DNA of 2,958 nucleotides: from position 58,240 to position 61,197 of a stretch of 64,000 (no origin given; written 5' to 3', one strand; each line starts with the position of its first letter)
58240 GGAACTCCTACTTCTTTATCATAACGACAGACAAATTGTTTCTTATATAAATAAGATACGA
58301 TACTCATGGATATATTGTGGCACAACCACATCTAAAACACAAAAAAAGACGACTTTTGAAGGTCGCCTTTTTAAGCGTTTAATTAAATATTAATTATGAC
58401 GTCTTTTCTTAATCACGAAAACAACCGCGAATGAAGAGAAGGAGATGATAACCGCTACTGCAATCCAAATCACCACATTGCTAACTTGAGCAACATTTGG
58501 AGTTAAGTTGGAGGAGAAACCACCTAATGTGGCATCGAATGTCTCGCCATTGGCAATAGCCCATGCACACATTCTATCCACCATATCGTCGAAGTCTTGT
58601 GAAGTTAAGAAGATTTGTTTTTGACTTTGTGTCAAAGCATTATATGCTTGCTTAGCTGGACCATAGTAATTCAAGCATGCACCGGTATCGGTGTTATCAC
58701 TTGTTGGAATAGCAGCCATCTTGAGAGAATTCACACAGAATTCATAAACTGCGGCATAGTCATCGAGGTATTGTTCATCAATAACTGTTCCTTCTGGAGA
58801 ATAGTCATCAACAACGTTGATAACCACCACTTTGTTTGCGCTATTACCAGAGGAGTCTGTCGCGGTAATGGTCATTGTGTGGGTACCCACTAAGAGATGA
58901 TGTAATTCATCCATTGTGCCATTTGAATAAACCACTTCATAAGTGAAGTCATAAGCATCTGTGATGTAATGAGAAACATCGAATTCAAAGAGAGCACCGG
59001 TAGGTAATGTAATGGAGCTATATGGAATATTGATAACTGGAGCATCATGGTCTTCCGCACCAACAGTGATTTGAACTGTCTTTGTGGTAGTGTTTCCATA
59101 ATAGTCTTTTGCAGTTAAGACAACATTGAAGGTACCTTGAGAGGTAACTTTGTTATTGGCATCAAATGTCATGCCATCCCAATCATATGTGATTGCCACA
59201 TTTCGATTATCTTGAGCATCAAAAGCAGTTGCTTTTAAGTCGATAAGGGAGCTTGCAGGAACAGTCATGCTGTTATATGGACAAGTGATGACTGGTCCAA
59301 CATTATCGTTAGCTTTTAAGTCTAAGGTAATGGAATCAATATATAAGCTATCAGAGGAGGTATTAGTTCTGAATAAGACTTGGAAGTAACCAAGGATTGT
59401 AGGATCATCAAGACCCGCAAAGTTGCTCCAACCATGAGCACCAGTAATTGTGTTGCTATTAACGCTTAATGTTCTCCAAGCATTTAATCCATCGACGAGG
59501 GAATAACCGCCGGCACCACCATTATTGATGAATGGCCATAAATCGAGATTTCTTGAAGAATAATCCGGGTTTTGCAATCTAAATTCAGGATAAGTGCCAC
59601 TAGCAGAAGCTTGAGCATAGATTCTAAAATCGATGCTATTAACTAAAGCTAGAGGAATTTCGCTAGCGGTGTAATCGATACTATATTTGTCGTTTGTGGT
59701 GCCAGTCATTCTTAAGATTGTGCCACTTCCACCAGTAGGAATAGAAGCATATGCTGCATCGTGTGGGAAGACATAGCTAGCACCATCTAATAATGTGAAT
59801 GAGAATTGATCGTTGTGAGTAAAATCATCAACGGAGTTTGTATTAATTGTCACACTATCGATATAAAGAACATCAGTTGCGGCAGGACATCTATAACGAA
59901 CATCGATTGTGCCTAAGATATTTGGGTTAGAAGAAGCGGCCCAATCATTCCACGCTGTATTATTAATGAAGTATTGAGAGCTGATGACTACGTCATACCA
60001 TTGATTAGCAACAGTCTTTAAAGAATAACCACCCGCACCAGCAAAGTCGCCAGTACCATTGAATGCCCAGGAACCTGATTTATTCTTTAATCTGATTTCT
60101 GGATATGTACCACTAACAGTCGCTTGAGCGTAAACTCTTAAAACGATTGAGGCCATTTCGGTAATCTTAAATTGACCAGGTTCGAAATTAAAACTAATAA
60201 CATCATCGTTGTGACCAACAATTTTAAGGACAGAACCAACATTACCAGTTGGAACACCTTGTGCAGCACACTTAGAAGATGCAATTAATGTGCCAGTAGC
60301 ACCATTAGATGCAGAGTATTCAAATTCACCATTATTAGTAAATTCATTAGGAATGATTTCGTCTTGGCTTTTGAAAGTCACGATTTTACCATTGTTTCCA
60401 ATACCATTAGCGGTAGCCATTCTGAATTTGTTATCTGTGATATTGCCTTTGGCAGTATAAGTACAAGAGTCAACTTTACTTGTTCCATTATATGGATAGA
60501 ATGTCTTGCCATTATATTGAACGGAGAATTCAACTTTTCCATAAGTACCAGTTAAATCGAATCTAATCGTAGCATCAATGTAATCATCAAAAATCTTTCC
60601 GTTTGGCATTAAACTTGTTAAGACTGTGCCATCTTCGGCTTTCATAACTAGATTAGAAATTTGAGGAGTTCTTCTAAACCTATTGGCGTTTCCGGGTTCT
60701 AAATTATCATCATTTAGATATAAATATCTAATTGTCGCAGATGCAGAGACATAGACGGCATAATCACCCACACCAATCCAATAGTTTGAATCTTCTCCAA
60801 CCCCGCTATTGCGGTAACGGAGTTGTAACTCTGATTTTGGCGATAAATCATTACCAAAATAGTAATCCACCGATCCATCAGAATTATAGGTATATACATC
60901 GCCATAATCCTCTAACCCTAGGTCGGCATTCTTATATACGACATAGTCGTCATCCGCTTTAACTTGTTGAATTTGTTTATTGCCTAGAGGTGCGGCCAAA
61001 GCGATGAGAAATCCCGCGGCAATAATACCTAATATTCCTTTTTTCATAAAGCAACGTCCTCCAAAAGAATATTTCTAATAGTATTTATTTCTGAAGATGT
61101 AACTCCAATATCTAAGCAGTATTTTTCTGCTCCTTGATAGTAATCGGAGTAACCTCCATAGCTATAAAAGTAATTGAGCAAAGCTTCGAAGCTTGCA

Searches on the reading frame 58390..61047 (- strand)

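Call 35: search_protein_families(library=pfam, proteins=[window:58390-61047:-], max_evalue=0.0001)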
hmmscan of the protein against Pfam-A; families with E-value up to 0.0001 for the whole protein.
window:58390-61047:- (885 aa): 1 family
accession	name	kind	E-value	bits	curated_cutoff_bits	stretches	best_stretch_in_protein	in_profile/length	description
PF13750.12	Big_3_3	-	9.3e-06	25.8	27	0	627-687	6-62/157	Bacterial Ig-like domain (group 3)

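Call 47: search_protein_families(library=ncbifam, proteins=[window:58390-61047:-], max_evalue=0.01)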
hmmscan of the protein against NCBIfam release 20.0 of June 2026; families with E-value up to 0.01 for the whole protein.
window:58390-61047:- (885 aa): 2 families
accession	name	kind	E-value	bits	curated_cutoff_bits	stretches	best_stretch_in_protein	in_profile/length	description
NF033932.1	LapB_rpt_80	domain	1.7e-06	28.2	45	1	638-677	1-43/83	LapB repeat-containing protein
NF047446.1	barrel_OmpL47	domain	0.0024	18.3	40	0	720-740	42-63/68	OmpL47-type beta-barrel domain-containing protein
